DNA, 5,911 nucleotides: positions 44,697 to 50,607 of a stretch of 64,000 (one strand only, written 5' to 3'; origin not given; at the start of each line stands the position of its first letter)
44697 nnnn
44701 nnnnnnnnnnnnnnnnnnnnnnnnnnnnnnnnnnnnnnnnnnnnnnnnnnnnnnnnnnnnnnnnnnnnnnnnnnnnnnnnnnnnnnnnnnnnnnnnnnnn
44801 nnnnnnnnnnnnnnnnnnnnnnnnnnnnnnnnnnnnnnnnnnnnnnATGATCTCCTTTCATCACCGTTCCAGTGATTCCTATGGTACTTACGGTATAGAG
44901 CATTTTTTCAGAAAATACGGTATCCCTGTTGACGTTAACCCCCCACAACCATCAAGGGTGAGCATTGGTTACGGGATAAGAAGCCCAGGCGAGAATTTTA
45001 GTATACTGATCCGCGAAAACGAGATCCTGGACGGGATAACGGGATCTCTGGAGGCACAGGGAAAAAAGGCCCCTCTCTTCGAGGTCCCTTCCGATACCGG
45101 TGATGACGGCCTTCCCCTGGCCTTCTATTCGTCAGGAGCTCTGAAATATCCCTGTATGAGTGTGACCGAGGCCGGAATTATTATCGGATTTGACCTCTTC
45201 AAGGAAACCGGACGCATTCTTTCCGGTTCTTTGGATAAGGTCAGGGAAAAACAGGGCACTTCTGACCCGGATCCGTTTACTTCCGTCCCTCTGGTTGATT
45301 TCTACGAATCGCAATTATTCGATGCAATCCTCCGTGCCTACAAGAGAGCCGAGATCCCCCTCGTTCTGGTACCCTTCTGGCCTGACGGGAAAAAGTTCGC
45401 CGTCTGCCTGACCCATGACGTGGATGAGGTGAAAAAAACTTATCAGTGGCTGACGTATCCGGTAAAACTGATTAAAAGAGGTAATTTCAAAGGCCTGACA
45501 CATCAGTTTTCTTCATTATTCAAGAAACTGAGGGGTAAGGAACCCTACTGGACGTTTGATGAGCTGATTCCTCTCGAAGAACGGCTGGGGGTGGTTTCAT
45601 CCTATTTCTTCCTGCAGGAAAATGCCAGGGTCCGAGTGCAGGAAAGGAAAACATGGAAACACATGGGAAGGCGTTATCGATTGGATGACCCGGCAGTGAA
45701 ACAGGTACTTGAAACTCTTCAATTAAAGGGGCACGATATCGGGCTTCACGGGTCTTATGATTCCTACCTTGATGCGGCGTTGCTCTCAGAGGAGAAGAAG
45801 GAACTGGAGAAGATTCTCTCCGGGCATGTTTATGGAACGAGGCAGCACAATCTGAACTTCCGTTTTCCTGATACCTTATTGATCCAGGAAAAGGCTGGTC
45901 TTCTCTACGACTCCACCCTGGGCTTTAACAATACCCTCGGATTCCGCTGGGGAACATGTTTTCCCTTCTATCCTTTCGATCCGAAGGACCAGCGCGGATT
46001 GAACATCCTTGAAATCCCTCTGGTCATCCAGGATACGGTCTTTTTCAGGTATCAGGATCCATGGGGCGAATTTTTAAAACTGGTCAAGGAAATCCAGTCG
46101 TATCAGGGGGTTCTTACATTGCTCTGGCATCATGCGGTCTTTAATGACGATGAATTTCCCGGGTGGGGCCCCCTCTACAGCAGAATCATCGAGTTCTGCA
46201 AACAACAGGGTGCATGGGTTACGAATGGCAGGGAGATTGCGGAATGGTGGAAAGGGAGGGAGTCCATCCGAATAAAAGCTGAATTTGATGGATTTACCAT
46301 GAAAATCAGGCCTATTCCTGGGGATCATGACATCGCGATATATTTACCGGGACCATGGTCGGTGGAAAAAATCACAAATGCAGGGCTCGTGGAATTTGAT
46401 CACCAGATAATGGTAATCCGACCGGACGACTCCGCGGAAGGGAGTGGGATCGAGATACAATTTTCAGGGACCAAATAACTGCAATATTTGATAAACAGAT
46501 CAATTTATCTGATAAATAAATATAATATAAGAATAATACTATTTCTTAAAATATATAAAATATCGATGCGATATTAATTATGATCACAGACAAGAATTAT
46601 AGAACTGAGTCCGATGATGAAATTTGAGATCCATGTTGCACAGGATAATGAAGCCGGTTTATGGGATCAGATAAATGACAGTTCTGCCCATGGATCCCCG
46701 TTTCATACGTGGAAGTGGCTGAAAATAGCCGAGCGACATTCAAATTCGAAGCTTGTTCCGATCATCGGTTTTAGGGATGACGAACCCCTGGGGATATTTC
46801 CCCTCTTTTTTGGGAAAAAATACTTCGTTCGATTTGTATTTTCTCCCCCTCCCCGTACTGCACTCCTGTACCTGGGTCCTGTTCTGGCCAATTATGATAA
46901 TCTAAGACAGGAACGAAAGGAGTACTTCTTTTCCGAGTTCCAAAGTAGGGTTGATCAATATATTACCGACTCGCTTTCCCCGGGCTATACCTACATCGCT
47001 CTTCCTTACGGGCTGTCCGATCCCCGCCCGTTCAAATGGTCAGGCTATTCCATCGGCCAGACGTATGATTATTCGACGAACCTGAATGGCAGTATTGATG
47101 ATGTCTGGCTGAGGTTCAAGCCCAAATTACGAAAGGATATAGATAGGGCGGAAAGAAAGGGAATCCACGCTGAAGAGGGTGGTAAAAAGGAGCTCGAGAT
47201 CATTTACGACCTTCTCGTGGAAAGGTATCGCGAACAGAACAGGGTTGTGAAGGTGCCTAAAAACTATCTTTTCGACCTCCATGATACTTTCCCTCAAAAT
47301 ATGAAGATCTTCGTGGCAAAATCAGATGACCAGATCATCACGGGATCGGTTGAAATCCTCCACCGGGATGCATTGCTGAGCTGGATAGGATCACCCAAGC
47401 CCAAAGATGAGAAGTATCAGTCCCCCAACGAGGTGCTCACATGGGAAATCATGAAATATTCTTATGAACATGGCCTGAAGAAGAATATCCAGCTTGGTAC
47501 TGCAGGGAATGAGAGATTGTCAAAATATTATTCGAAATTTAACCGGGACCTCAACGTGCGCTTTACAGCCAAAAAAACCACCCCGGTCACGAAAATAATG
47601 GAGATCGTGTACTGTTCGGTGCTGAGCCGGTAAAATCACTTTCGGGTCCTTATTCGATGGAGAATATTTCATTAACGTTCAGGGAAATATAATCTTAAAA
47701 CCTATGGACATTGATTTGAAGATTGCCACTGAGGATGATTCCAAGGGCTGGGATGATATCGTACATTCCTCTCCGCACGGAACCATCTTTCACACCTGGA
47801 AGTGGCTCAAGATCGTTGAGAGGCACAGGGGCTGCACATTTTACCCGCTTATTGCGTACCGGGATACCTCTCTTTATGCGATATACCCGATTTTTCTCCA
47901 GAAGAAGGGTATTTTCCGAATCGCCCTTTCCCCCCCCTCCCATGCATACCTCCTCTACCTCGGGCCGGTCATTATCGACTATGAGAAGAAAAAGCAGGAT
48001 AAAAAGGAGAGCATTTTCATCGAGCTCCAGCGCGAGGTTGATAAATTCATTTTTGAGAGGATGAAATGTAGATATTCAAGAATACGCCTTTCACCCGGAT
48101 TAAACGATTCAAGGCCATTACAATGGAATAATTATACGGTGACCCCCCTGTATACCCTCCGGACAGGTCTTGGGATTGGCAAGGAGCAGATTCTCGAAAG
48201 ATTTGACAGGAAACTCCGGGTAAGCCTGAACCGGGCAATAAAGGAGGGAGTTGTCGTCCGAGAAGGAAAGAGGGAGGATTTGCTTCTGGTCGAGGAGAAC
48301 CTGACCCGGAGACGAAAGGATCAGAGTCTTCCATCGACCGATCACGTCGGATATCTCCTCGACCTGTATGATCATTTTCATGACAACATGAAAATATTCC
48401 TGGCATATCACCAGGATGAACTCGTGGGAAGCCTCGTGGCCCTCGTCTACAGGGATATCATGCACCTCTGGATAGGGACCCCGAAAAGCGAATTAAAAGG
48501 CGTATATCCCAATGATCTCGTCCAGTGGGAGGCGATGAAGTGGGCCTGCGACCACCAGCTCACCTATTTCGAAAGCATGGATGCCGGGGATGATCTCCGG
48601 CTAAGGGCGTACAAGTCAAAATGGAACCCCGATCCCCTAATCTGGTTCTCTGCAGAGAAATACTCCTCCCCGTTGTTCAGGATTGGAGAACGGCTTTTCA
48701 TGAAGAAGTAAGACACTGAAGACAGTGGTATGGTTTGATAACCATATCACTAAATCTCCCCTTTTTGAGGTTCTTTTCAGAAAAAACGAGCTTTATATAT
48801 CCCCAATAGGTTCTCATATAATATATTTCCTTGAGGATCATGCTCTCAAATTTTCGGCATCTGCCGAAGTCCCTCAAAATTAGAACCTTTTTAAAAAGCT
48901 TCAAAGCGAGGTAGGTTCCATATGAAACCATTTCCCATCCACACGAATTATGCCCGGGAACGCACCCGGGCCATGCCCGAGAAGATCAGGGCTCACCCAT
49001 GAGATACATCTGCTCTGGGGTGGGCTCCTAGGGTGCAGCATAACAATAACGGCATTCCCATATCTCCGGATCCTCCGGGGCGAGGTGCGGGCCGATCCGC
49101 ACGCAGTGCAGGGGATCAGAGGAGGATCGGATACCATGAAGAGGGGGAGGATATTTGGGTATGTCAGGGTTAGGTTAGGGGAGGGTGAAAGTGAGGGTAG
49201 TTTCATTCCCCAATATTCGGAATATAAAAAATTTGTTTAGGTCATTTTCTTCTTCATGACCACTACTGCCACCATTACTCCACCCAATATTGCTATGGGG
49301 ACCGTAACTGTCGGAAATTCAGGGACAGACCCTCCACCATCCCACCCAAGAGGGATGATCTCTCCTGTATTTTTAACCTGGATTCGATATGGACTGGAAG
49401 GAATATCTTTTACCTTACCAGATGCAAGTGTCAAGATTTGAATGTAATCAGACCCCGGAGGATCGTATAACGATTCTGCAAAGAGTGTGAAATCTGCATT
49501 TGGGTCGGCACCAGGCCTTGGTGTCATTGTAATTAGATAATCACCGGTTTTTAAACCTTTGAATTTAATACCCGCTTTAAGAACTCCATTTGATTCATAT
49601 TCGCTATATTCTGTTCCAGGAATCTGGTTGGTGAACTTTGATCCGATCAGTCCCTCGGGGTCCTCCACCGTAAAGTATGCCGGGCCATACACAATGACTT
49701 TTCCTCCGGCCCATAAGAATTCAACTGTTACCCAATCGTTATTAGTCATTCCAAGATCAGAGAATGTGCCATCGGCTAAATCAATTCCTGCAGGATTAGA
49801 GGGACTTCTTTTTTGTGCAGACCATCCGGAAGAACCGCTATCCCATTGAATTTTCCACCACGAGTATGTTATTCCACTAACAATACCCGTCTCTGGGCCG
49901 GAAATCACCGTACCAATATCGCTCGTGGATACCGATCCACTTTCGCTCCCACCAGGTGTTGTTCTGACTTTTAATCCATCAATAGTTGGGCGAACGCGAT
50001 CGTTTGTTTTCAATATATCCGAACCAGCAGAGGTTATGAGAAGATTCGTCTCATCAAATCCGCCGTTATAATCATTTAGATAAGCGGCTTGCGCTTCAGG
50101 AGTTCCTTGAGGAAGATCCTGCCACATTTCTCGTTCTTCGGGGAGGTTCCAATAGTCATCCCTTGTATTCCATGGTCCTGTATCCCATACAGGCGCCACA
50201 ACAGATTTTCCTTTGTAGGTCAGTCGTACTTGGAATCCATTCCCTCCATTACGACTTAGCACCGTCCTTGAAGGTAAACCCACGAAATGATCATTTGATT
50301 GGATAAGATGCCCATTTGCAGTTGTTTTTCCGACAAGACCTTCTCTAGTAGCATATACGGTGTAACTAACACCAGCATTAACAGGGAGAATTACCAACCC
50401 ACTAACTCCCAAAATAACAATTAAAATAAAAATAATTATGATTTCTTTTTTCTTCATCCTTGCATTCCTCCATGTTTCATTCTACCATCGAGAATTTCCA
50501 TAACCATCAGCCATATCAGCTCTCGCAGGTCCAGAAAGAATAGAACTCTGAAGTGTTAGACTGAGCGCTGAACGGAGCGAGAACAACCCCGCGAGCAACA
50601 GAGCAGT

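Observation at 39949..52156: Candidate pathway for amino-acid or acyl decoration of an archaeal surface glycan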

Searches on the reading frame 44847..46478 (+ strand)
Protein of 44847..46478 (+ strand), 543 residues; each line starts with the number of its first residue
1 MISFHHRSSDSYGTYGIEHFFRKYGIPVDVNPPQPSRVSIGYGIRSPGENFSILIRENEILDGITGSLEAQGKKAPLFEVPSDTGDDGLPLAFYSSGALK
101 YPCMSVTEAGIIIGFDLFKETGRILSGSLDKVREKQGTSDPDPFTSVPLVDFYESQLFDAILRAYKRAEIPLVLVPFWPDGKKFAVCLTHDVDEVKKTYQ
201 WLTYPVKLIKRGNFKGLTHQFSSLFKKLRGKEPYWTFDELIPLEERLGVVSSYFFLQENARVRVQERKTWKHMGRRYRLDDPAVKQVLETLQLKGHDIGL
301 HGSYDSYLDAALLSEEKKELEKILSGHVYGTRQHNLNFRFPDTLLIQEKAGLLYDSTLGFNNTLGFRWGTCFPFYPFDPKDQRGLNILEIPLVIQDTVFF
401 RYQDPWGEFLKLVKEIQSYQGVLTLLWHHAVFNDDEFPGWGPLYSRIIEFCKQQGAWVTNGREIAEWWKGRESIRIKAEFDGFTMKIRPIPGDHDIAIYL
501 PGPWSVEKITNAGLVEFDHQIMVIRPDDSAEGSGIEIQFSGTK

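Call 3: search_protein_families(library=pfam, proteins=[window:44847-46478:+], max_evalue=0.01)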
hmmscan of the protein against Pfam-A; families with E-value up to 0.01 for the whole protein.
window:44847-46478:+ (543 aa): 0 families

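Call 5: search_protein_families(library=ncbifam, proteins=[window:44847-46478:+], max_evalue=0.1)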
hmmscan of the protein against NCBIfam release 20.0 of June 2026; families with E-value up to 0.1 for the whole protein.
window:44847-46478:+ (543 aa): 1 family
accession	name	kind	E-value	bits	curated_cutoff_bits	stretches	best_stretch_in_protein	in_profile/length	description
NF053580.1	deacetylase_VimE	equivalog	3.3e-28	98.4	440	1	146-450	130-428/431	UDP-2,3-diacetamido-2,3-dideoxy-alpha-D-glucuronate deacetylase VimE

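Call 36: search_solved_structures(query=A2, max_evalue=1, show_alignments=1)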
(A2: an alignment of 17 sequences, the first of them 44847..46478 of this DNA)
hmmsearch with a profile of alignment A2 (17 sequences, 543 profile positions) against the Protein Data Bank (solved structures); distinct sequences matched with E-value up to 1: 3.
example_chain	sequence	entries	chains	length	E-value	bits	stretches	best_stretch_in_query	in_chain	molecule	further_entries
3rxz_A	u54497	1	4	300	2.9e-05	25.9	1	176-192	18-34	Polysaccharide deacetylase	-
8f54_L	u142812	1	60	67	0.41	12.2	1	267-299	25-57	RC_I_1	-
2gx8_A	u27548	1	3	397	0.67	11.5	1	410-467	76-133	NIF3-related protein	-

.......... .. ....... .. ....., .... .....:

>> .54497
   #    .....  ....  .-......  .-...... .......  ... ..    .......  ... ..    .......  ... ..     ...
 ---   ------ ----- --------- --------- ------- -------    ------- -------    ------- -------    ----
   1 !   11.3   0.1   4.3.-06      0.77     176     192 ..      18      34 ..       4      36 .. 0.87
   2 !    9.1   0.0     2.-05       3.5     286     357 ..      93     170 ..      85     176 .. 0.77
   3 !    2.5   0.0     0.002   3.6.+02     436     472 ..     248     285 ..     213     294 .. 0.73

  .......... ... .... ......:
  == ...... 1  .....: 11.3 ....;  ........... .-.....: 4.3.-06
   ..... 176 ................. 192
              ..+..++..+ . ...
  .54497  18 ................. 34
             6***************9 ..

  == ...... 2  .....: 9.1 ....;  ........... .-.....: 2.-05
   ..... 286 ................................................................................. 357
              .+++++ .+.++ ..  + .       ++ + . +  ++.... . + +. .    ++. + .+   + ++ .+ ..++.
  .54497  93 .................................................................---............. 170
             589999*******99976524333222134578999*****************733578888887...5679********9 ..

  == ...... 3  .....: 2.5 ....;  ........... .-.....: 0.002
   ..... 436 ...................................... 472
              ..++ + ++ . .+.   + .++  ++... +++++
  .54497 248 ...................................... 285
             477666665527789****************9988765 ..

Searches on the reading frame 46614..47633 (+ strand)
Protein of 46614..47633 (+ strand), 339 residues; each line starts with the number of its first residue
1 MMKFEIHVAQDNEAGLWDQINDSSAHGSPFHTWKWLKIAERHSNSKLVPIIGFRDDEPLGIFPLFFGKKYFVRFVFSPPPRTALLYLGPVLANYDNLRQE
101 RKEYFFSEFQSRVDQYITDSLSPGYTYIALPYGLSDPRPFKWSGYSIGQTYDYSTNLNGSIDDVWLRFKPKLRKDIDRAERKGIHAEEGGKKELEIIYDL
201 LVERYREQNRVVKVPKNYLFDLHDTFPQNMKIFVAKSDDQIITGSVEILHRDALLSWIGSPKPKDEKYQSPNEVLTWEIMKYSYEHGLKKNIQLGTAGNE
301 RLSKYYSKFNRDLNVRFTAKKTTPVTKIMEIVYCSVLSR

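Call 3: search_protein_families(library=pfam, proteins=[window:46614-47633:+], max_evalue=0.01)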
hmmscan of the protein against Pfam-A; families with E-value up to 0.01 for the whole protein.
window:46614-47633:+ (339 aa): 2 families
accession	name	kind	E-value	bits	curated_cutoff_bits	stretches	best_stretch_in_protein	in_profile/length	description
PF13480.13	Acetyltransf_6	-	1.2e-10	42.1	22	1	171-296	2-136/143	Acetyltransferase (GNAT) domain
PF02388.22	FemAB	-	3.5e-06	26.5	24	1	150-237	151-238/406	FemAB family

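Call 5: search_protein_families(library=ncbifam, proteins=[window:46614-47633:+], max_evalue=0.1)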
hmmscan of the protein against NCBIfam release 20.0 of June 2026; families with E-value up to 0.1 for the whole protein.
window:46614-47633:+ (339 aa): 2 families
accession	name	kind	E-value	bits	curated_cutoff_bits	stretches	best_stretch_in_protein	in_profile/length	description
TIGR03019.1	pepcterm_femAB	equivalog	3.5e-14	52.6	260.35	1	154-289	122-254/330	FemAB family XrtA/PEP-CTERM system-associated protein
NF047883.1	UAcmpLyAlTFemX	equivalog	0.0018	17.7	500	1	171-250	170-251/337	UDP-N-acetylmuramoylpentapeptide-lysine N(6)-alanyltransferase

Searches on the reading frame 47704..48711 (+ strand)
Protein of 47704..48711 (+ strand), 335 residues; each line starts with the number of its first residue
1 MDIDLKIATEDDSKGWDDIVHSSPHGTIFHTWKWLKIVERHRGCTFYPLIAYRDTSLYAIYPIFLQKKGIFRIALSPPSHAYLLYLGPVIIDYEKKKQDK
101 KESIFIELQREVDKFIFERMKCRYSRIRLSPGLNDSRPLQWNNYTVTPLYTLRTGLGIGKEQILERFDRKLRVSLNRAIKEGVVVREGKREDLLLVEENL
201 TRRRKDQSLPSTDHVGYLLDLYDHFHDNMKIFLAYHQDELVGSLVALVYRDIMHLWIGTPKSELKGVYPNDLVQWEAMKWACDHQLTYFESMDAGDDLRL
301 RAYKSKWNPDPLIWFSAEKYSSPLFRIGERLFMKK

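Call 3: search_protein_families(library=pfam, proteins=[window:47704-48711:+], max_evalue=0.01)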
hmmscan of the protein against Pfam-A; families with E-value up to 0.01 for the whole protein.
window:47704-48711:+ (335 aa): 2 families
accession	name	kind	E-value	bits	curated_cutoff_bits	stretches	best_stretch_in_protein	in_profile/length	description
PF13480.13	Acetyltransf_6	-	3.9e-13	50.2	22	1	170-296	6-139/143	Acetyltransferase (GNAT) domain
PF02388.22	FemAB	-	3.9e-06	26.4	24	1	158-235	161-237/406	FemAB family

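Call 5: search_protein_families(library=ncbifam, proteins=[window:47704-48711:+], max_evalue=0.1)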
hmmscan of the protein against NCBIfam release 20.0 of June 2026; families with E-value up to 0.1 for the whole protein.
window:47704-48711:+ (335 aa): 3 families
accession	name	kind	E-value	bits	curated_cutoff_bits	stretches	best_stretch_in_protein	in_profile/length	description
TIGR03019.1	pepcterm_femAB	equivalog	2.9e-15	56.1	260.35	1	15-312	2-281/330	FemAB family XrtA/PEP-CTERM system-associated protein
NF047883.1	UAcmpLyAlTFemX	equivalog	1.9e-06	27.4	500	1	162-290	162-291/337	UDP-N-acetylmuramoylpentapeptide-lysine N(6)-alanyltransferase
NF052487.1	EndoDexBT3087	equivalog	0.013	13.9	730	1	169-230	55-115/589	endo-dextranase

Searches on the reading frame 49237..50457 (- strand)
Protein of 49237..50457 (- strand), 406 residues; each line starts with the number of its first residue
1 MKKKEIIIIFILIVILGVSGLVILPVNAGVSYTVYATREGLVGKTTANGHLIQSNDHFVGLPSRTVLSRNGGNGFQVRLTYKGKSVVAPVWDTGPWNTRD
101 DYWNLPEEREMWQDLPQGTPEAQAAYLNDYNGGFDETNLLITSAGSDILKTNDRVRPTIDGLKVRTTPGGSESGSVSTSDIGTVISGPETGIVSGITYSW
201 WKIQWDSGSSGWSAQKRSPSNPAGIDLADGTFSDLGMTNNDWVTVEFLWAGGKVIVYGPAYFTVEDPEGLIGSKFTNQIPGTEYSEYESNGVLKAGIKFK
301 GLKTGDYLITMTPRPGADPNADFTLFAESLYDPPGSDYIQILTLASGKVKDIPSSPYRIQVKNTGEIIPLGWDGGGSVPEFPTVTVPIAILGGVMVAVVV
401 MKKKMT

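Call 3: search_protein_families(library=pfam, proteins=[window:49237-50457:-], max_evalue=0.01)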
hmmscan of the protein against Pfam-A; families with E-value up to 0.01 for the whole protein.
window:49237-50457:- (406 aa): 0 families

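Call 5: search_protein_families(library=ncbifam, proteins=[window:49237-50457:-], max_evalue=0.1)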
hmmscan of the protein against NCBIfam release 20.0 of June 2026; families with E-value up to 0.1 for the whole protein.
window:49237-50457:- (406 aa): 1 family
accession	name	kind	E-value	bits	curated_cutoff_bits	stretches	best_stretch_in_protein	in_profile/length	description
TIGR03024.1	arch_PEF_CTERM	domain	0.028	14.7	23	1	378-404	1-25/25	PEF-CTERM sorting domain-containing protein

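Call 49: search_protein_families(library=pfam, proteins=[window:49237-50457:-], max_evalue=5)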
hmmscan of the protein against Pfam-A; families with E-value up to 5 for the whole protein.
window:49237-50457:- (406 aa): 1 family
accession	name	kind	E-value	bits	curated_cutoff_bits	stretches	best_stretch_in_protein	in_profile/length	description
PF12785.12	VESA1_N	-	0.46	9.7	22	1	184-233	240-284/448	Variant erythrocyte surface antigen-1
